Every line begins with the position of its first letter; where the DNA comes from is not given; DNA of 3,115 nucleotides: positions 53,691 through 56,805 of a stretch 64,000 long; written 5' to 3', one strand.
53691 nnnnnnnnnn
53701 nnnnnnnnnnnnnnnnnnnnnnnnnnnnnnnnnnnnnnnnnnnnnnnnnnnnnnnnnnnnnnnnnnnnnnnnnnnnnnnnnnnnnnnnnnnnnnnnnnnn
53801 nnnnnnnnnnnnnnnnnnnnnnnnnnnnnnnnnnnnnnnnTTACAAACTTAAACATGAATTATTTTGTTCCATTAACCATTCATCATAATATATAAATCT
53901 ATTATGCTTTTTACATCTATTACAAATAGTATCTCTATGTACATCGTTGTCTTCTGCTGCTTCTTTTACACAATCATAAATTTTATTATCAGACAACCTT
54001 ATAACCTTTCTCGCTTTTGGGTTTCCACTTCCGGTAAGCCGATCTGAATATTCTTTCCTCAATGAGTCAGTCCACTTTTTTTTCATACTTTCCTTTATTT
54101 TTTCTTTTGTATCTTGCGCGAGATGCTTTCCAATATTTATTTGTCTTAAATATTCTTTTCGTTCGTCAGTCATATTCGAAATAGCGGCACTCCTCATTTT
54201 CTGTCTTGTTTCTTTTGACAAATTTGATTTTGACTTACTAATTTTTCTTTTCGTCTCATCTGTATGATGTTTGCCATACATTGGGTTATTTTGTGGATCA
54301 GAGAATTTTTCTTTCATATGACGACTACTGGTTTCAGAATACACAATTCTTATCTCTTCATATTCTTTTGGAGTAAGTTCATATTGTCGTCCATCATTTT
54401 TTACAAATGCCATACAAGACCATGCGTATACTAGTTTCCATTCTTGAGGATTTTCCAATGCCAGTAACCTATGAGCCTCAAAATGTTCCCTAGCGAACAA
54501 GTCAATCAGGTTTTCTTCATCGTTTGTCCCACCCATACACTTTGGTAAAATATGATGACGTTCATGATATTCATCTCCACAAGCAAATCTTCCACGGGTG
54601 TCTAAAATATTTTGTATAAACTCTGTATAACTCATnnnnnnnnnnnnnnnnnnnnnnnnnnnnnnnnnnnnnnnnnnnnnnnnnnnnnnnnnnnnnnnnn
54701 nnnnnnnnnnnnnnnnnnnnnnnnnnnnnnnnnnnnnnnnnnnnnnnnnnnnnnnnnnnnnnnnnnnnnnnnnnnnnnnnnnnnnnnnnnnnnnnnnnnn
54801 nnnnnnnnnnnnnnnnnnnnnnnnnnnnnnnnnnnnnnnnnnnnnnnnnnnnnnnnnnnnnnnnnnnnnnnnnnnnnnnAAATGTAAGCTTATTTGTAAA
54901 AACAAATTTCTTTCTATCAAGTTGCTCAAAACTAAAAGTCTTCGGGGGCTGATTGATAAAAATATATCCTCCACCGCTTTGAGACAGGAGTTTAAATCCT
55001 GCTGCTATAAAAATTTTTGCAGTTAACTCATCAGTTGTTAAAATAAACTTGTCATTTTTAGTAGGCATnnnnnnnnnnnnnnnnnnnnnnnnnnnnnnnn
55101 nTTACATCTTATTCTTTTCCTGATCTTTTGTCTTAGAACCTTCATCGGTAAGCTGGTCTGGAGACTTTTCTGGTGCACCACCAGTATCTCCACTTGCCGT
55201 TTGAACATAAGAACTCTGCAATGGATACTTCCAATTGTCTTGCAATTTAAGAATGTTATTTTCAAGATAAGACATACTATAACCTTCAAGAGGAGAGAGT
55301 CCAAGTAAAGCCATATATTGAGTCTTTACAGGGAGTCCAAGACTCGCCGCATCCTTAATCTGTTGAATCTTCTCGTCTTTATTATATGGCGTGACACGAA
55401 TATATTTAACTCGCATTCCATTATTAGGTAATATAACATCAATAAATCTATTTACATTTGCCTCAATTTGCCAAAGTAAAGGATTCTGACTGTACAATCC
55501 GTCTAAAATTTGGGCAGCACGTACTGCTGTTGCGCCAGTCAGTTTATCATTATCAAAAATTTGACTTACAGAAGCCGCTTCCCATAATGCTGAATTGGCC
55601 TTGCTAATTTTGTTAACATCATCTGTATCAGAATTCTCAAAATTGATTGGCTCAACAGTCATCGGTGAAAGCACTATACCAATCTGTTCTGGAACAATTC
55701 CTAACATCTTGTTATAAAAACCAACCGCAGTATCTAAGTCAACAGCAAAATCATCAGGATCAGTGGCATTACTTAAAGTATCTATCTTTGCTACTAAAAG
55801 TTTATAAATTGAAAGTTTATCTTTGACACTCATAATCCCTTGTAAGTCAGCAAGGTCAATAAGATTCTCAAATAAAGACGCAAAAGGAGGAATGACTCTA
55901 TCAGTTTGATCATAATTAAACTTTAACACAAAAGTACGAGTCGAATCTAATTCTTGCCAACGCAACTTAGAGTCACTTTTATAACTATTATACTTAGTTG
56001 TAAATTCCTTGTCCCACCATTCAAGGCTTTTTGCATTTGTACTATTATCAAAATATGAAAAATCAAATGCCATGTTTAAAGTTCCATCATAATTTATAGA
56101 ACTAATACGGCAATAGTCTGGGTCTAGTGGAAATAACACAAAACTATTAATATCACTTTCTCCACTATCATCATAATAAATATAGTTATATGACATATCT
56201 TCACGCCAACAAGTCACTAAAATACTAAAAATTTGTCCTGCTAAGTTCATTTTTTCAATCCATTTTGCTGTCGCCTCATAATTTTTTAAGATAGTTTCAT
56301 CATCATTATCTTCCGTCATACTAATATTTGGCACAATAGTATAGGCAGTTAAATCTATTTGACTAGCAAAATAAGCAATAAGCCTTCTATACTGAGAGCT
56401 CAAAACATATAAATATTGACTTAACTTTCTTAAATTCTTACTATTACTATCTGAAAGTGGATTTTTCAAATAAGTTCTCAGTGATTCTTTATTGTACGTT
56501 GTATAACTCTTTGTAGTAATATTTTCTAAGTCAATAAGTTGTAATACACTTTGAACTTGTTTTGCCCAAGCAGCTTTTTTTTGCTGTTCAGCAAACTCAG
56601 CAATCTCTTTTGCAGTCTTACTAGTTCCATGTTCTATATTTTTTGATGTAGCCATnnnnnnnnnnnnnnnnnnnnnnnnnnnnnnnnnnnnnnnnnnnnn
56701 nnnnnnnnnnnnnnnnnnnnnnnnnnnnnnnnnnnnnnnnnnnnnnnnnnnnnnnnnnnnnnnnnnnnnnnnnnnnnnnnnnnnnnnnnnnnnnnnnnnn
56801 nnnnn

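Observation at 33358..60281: Five scattered paralogs of a small (57-75 aa) protein family resembling DUF5659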

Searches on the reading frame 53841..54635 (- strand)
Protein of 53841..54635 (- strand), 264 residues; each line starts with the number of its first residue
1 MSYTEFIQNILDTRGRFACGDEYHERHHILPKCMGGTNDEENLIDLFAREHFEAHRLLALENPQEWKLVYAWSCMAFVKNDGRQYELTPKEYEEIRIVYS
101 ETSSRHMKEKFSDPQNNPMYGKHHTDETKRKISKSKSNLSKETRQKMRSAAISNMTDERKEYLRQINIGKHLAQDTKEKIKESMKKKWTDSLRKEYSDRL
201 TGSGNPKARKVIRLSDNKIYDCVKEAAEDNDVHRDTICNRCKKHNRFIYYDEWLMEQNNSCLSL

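Call 13: search_protein_families(library=phrogs, proteins=[window:53841-54635:-], max_evalue=0.00001)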
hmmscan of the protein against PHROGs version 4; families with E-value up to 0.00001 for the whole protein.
window:53841-54635:- (264 aa): 4 families
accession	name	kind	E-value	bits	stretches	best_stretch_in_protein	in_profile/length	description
phrog_655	-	DNA, RNA and nucleotide metabolism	2.6e-42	146.9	1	14-257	44-231/343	homing endonuclease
phrog_314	-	DNA, RNA and nucleotide metabolism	1e-15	58.7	1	104-259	281-399/574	homing endonuclease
phrog_12434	-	DNA, RNA and nucleotide metabolism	3.1e-09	37.7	1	19-143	33-165/292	HNH endonuclease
phrog_10088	-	DNA, RNA and nucleotide metabolism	1.9e-07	31.7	1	1-58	1-59/331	homing endonuclease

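Call 45: search_protein_families(library=pfam, proteins=[window:53841-54635:-], max_evalue=0.01)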
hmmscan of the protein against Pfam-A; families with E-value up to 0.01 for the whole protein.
window:53841-54635:- (264 aa): 2 families
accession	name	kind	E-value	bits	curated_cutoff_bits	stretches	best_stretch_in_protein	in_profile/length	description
PF07460.16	NUMOD3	-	6.3e-08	32.9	20.4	1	115-133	19-37/37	NUMOD3 motif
PF01844.29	HNH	-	0.0027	18.3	21.4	1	21-48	6-38/47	HNH endonuclease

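Call 98: search_protein_families(library=ncbifam, proteins=[window:53841-54635:-], max_evalue=0.1)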
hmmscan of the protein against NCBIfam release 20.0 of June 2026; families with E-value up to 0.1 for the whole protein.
window:53841-54635:- (264 aa): 2 families
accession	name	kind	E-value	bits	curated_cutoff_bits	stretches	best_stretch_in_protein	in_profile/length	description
TIGR01453.1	grpIintron_endo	subfamily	9.4e-08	32.3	56.05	1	94-256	94-214/215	group I intron endonuclease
NF003971.0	PRK05465.1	equivalog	0.094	11.9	230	0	141-187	62-110/261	ethanolamine ammonia-lyase subunit EutC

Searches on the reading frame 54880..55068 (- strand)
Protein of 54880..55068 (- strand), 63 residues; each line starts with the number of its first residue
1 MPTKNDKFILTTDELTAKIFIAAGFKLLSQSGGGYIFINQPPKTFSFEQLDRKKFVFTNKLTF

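Call 8: search_protein_families(library=pfam, proteins=[window:54880-55068:-], max_evalue=10)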
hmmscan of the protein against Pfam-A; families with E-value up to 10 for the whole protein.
seq(63 aa): 0 families

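Call 9: search_protein_families(library=phrogs, proteins=[window:54880-55068:-], max_evalue=10)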
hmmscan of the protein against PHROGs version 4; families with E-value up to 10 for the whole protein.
seq(63 aa): 1 family
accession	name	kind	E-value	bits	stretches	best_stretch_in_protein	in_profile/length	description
phrog_13023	-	unknown function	0.031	15.2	1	6-63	2-63/63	-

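Call 31: search_protein_representatives(protein=window:54880-55068:-)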
Query: 63 residues. Proteins with E-value up to 0.001 (for the whole library): 99; up to 1e-10: 4; up to 1e-30: 0. The best 99 are listed.
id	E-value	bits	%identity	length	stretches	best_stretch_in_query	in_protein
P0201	6.6e-14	67.2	30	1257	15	14-48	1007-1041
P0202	4.6e-13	64.6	52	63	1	3-62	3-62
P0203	1.9e-11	59.5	54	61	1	5-63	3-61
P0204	8.5e-11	57.5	48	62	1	5-62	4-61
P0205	2.3e-10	56.1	52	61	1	4-61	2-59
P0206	3.7e-09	52.3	47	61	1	4-61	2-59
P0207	4.0e-09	52.2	50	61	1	4-61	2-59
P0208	1.0e-08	50.9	47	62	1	4-62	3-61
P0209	1.6e-08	50.4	45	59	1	7-61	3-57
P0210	2.7e-08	49.6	45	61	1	5-62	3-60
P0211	4.2e-08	49.0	49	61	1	5-61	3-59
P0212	4.5e-08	48.9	44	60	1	6-62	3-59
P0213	7.2e-08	48.3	50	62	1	4-61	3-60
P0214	7.6e-08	48.2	47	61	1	4-63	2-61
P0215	9.3e-08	47.9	47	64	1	5-61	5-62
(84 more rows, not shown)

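Call 34: search_protein_families(library=pfam, alignment_id=A2, max_evalue=1)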
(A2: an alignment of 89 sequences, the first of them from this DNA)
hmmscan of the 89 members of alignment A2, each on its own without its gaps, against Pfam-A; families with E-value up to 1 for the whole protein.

A. member 1, seq(63 aa): 0 families

B. families by the number of members that match (of 89 scanned): 41 families (the first 25 are shown)
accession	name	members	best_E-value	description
PF02639.20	DUF188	5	0.02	Uncharacterized BCR, YaiI/YqxD family COG1671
PF02961.22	SAM_BAF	3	0.0026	Barrier to autointegration factor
PF17802.7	SpaA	3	0.013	Prealbumin-like fold domain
PF18903.5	DUF5659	1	0.0037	Domain of unknown function (DUF5659)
PF08984.16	DUF1858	1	0.0069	Domain of unknown function (DUF1858)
PF19244.4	Poly_A_pol_cat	1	0.0082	Poly(A) polymerase catalytic subunit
PF08942.16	DUF1919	1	0.011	Domain of unknown function (DUF1919)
PF05369.18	MtmB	1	0.018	Monomethylamine methyltransferase MtmB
PF22243.2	DUF5018-rel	1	0.02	DUF5018-related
PF24769.1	At2g29880_C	1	0.036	At2g29880 C-terminal domain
PF21140.2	eIF4G1-like_eIF4E-bd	1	0.04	Translation initiation factor eIF4G-like, eIF4E-binding domain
PF09200.16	Monellin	1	0.04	Monellin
PF17965.7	MucBP_2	1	0.042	Mucin binding domain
PF08373.16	RAP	1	0.047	RAP domain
PF08002.16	DUF1697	1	0.052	Protein of unknown function (DUF1697)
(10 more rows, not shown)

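Call 35: search_solved_structures(query=A2, max_evalue=10, show_alignments=2)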
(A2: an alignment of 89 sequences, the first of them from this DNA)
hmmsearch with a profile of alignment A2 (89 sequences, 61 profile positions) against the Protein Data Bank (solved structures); distinct sequences matched with E-value up to 10: 4.
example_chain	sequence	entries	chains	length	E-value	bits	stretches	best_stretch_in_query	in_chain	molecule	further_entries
9ygm_LY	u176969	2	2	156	0.61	13.2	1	22-56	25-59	60S ribosomal protein eL24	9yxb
2o8k_A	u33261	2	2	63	1.3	12.1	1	10-31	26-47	RNA polymerase sigma factor RpoN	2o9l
5fiq_A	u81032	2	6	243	1.7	11.7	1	20-47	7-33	EXD1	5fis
5fis_B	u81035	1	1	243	1.7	11.7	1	20-47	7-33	EXD1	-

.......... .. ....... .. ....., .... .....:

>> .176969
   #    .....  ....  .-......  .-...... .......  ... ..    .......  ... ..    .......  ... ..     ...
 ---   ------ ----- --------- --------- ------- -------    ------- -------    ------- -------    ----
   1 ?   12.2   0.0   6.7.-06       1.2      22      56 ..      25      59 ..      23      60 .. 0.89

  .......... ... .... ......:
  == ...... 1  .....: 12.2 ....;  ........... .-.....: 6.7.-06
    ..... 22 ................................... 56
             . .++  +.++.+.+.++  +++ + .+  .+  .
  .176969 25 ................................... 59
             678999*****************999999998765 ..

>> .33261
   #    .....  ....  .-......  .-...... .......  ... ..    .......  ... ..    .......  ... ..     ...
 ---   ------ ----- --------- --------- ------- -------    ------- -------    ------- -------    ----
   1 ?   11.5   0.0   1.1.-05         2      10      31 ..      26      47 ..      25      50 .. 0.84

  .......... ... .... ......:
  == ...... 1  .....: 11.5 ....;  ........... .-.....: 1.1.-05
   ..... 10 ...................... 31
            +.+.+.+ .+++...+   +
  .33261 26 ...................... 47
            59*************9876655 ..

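Call 48: predict_structure(alignment_id=A2)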
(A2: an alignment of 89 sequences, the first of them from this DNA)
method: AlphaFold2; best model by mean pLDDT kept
length: 63 residues; sequences in the alignment: 89
mean_pLDDT: 83.4   pTM: 0.65
mean pLDDT of the five models: 83.4, 83.3, 81.7, 80.2, 78.3
residues with pLDDT >= 90: 20; 70-90: 36; 50-70: 6; < 50: 1
segments of 3 or more residues with pLDDT < 50: none
pLDDT, mean of each block of 10 residues (from residue 1): 72 91 90 87 81 85 66
secondary structure, 60 per line:
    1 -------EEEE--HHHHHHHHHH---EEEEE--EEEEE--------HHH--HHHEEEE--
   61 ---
elements in order: E8-11 H14-23 E27-31 E34-38 E55-58

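Call 60: fold_search(model_id=the predicted structure, library=viral)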
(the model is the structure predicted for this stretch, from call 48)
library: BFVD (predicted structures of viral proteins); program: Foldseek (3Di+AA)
matches with E <= 10: 614; with E <= 0.001: 0
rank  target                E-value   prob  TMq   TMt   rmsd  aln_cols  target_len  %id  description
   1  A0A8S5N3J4            5.5e-03  1.00  0.53  0.73   1.7        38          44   34  Uncharacterized protein (Fragment) [Siphoviridae sp. ctRuT6]
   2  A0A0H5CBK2            1.8e-01  0.23  0.35  0.07  11.2        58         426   14  DNA-directed DNA polymerase (Fragment) [Megavirus sete2]
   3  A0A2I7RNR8            2.0e-01  0.93  0.44  0.22   2.0        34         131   15  (no name in the UniProt tables at hand)
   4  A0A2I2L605            2.7e-01  0.72  0.55  0.50   3.8        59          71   19  Uncharacterized protein [Orpheovirus IHUMI-LCC2]
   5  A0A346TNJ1            3.5e-01  0.20  0.29  0.12  10.8        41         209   20  (no name in the UniProt tables at hand)
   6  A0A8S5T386            4.0e-01  0.35  0.39  0.46   4.7        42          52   24  Uncharacterized protein [Myoviridae sp. ctqfO1]
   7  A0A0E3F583            5.3e-01  0.54  0.40  0.05   2.8        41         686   15  Peptidase S8/S53 domain-containing protein [Synechococcus phage ACG-2014e]
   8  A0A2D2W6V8            5.3e-01  0.35  0.45  0.32  11.3        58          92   10  Uncharacterized protein [Pectobacterium phage DU_PP_V]
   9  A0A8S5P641            5.6e-01  0.77  0.46  0.42   2.9        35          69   20  Uncharacterized protein [Siphoviridae sp. ctsUY14]
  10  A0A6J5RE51            6.0e-01  0.54  0.36  0.08   1.7        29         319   24  NAT_SF domain containing protein [uncultured Caudovirales phage]
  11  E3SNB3                6.0e-01  0.20  0.38  0.36   5.5        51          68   18  Predicted protein [Cyanophage NATL1A-7]
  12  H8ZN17                6.5e-01  0.30  0.48  0.33   4.9        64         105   12  Uncharacterized protein [Synechococcus phage metaG-MbCM1]
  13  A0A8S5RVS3            6.5e-01  0.21  0.36  0.27   6.0        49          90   16  Uncharacterized protein [Siphoviridae sp. ctHip2]
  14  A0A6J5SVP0            6.5e-01  0.13  0.34  0.10   7.1        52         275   29  Uncharacterized protein [uncultured Caudovirales phage]
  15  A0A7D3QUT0            6.9e-01  0.21  0.32  0.19   2.9        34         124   20  Uncharacterized protein [Fadolivirus FV1/VV64]
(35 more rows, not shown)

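Call 98: search_protein_families(library=ncbifam, proteins=[window:54880-55068:-], max_evalue=0.1)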
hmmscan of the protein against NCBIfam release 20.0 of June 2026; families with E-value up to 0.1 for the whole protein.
seq(63 aa): 0 families

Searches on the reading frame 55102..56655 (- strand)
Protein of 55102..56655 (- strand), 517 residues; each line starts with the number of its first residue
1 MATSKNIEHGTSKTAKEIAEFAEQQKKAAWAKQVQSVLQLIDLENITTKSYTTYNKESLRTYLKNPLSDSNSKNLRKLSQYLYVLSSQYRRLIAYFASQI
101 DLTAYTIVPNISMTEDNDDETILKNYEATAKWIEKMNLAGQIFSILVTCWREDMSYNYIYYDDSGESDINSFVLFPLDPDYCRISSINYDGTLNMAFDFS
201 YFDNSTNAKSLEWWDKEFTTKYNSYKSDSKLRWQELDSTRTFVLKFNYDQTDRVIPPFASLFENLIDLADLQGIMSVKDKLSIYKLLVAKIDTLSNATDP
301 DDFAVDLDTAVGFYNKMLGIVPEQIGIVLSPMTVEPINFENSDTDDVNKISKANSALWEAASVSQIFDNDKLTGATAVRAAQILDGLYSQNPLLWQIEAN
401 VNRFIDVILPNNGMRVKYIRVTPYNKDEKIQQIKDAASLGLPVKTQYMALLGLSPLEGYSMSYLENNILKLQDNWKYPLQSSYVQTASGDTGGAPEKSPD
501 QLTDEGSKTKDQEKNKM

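Call 13: search_protein_families(library=phrogs, proteins=[window:55102-56655:-], max_evalue=0.00001)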
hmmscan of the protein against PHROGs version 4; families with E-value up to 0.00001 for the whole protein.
window:55102-56655:- (517 aa): 1 family
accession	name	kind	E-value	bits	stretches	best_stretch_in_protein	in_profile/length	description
phrog_2739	-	head and packaging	9e-95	319.2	1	42-516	36-499/501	portal protein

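Call 15: search_dna_similar(query=window:55102-56655:-, collection=phages, mode=protein, max_rows=20)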
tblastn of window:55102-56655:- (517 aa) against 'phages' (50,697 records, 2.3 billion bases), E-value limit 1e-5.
Records with a match: 86; places in all: 86; records where one place covers at least 80% of the query: 81.
Best place of each record, by identity: <60% 86.
By first word of the organism name: Bacillus 40; Lactococcus 22; Clostridioides 6; Staphylococcus 4; Mammaliicoccus 4; Bacteriophage 2; Brevibacillus 2; Clostridium 2; Thomasclavelia 2; Alicyclobacillus 1; and 1 more.
By host as written in the record: Lactococcus lactis 17; Bacillus anthracis Sterne 10; Bacillus anthracis 7; Bacillus cereus 7; Bacillus subtilis BEST7003 5; - 3; Bacillus subtilis 3; Clostridioides difficile 3; and 23 more.
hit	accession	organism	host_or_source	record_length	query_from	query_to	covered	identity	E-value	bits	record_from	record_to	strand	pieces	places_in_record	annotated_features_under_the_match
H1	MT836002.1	Bacteriophage sp.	human fecal samples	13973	47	514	91%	35.6%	1e-67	242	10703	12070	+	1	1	record has no annotation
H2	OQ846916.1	Alicyclobacillus phage KKP_3916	Alicyclobacillus acidoterrestris strain ...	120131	38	516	93%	34.8%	7e-75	263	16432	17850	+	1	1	hypothetical protein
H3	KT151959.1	Brevibacillus phage Sundance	Brevibacillus laterosporus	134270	45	516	91%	33.7%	4e-67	241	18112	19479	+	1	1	putative structural protein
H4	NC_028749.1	Brevibacillus phage Sundance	Brevibacillus laterosporus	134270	45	516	91%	33.7%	4e-67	241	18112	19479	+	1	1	portal protein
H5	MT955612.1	Staphylococcus phage SPbeta-like 2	Staphylococcus haemolyticus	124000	56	511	88%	31.6%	6e-44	172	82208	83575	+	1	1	hypothetical protein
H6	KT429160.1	Staphylococcus phage SPbeta-like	Staphylococcus epidermidis 36-1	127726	56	511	88%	31.6%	6e-44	172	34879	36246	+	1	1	hypothetical protein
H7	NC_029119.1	Staphylococcus phage SPbeta-like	Staphylococcus epidermidis 36-1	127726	56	511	88%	31.6%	6e-44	172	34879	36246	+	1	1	portal protein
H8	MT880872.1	Staphylococcus phage PhiSepi-HH3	Staphylococcus epidermidis HD21-2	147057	56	511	88%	31.6%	6e-44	172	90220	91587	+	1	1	hypothetical protein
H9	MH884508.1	Bacillus phage vB_BcoS-136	Bacillus cohnii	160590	54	512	89%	30.4%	7e-57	211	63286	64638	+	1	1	hypothetical protein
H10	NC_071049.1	Bacillus phage vB_BcoS-136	Bacillus cohnii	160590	54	512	89%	30.4%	7e-57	211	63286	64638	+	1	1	portal protein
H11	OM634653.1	Bacillus phage vB_BsuS_PJN02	Bacillus subtilis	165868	54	512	89%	30.1%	2e-61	224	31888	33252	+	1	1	portal protein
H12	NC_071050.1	Bacillus phage vB_BsuS_PJN02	Bacillus subtilis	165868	54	512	89%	30.1%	2e-61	224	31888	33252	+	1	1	portal protein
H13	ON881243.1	Bacillus phage PK-3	Bacillus sp.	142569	54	512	89%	30.1%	2e-61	224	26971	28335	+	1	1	hypothetical protein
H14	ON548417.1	Bacillus phage vB_BanS-Thrax1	Bacillus anthracis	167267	54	512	89%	30.1%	4e-55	206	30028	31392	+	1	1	portal protein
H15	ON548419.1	Bacillus phage vB_BanS-Thrax3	Bacillus anthracis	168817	54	512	89%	30.1%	4e-55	206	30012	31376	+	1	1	portal protein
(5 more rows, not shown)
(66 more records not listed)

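Call 22: find_related_loci(query=window:55102-56655:-, collection=viral_contigs, flank=10000)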
Query window:55102-56655:- (517 aa) in viral_contigs; peptide patterns used: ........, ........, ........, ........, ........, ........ (x = any residue, [..] = any of these).
10 stretches matched a pattern, but none encodes a relative of the query by tblastn (E <= 1e-3).
